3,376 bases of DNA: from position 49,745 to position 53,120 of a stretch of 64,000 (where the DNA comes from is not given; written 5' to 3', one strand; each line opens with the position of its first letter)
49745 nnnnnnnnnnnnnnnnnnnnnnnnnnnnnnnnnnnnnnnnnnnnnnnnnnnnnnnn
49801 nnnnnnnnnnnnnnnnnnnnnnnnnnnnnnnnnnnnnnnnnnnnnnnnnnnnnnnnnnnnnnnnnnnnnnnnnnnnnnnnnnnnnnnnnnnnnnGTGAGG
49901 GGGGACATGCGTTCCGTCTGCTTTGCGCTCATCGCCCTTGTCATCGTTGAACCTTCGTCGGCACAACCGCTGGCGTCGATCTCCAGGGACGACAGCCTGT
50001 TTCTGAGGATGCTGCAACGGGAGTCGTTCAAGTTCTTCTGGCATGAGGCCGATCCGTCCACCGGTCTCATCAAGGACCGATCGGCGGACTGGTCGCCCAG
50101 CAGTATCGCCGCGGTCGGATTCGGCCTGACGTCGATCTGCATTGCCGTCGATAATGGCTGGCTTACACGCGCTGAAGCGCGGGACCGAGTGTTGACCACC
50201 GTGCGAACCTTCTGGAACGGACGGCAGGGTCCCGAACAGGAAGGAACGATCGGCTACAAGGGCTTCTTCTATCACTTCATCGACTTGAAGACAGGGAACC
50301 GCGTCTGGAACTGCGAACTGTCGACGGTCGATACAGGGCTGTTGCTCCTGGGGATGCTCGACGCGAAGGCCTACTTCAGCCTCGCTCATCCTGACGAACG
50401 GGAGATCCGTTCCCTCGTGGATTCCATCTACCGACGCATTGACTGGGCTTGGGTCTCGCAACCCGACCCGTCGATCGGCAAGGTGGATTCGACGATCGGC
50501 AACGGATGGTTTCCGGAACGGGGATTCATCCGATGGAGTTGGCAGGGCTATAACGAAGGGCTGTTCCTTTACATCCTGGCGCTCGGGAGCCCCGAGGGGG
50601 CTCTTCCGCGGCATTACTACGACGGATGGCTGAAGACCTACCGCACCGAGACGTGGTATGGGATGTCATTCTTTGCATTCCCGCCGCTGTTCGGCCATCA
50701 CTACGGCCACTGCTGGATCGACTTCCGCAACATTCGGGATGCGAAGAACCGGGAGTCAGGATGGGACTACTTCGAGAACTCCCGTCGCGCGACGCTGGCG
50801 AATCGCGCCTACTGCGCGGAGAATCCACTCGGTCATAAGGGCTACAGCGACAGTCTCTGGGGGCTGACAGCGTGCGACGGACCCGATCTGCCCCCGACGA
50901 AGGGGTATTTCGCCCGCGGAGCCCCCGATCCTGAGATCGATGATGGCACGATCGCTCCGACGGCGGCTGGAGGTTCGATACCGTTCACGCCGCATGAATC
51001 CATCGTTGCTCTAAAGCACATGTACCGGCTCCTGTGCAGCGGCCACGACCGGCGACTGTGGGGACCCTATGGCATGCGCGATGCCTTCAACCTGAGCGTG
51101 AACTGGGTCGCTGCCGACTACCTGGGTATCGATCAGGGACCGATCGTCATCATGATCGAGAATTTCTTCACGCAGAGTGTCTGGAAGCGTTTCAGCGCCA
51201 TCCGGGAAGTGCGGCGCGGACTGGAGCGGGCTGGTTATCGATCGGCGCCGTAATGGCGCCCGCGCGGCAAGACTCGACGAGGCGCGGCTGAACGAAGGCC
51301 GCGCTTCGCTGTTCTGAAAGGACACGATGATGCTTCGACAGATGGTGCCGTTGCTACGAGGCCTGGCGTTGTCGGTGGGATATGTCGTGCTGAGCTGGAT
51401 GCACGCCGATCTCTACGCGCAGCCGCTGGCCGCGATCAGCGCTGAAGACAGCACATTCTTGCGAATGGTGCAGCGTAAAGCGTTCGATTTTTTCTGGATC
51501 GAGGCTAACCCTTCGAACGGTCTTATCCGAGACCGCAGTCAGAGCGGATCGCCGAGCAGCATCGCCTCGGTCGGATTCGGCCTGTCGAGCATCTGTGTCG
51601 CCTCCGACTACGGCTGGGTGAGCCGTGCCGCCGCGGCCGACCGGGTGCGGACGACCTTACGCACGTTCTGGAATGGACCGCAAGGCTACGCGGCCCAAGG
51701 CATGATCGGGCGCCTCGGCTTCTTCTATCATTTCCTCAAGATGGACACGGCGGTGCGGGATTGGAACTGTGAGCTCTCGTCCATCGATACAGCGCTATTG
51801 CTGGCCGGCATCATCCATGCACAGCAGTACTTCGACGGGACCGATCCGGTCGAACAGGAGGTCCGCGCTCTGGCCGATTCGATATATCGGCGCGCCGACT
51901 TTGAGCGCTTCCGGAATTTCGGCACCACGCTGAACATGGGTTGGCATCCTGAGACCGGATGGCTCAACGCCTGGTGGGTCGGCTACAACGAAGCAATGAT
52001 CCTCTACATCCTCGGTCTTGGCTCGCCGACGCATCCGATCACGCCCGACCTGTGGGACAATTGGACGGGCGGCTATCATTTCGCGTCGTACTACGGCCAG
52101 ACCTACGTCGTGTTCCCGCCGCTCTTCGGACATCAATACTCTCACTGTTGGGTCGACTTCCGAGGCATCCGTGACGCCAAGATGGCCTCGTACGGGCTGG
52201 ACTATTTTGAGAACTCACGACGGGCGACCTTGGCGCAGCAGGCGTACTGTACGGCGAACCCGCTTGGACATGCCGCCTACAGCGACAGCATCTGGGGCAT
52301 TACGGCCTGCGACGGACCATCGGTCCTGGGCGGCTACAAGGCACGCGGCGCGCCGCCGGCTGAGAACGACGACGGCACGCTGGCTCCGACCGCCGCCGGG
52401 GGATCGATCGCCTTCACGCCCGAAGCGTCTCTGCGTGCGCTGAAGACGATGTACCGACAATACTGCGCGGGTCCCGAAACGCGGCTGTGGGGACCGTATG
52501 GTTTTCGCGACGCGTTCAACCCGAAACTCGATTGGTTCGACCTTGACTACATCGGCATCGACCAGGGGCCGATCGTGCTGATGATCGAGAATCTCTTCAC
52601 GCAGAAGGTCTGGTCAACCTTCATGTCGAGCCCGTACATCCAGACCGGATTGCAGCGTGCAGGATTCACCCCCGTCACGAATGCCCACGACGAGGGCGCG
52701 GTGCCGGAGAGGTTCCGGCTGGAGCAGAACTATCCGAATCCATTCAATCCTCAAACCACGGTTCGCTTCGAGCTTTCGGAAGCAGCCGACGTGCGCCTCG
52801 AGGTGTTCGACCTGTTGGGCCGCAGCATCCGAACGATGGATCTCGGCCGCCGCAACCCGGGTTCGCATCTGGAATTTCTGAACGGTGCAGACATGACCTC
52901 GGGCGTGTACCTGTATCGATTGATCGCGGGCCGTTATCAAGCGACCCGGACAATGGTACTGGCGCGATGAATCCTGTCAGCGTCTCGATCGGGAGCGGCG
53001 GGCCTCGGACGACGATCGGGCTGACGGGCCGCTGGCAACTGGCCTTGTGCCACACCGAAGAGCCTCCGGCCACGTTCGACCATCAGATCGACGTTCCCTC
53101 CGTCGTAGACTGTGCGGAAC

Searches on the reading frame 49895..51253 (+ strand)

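Call 15: search_protein_families(library=pfam, proteins=[window:49895-51253:+])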
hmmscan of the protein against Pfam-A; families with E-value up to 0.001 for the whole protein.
window:49895-51253:+ (452 aa): 1 family
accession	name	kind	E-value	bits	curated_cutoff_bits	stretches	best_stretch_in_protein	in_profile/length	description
PF10091.15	Glycoamylase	-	2.2e-73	246.8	27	1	214-435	2-219/221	Putative glucoamylase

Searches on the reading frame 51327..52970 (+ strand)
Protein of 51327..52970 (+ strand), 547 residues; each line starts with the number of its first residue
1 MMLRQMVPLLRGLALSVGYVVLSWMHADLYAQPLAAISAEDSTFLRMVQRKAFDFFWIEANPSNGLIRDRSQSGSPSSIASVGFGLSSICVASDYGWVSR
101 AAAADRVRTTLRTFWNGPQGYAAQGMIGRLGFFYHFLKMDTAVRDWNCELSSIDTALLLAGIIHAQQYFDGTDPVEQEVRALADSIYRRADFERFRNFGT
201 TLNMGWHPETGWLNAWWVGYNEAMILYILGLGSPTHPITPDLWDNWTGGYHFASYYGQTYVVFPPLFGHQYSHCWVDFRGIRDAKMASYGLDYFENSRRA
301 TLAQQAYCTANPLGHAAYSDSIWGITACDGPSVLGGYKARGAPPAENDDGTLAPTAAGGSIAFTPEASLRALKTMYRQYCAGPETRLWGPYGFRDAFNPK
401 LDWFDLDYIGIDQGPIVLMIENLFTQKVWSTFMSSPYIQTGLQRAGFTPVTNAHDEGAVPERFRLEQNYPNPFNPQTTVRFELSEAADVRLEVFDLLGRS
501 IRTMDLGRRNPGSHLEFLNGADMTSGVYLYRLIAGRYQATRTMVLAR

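Call 15: search_protein_families(library=pfam, proteins=[window:51327-52970:+])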
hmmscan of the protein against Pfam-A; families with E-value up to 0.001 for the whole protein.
window:51327-52970:+ (547 aa): 2 families
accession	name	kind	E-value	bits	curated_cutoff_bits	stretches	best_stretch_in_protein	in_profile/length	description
PF10091.15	Glycoamylase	-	1.4e-78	263.9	27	1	217-436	4-221/221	Putative glucoamylase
PF18962.6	Por_Secre_tail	-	2e-06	28.5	27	1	469-543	2-73/75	Secretion system C-terminal sorting domain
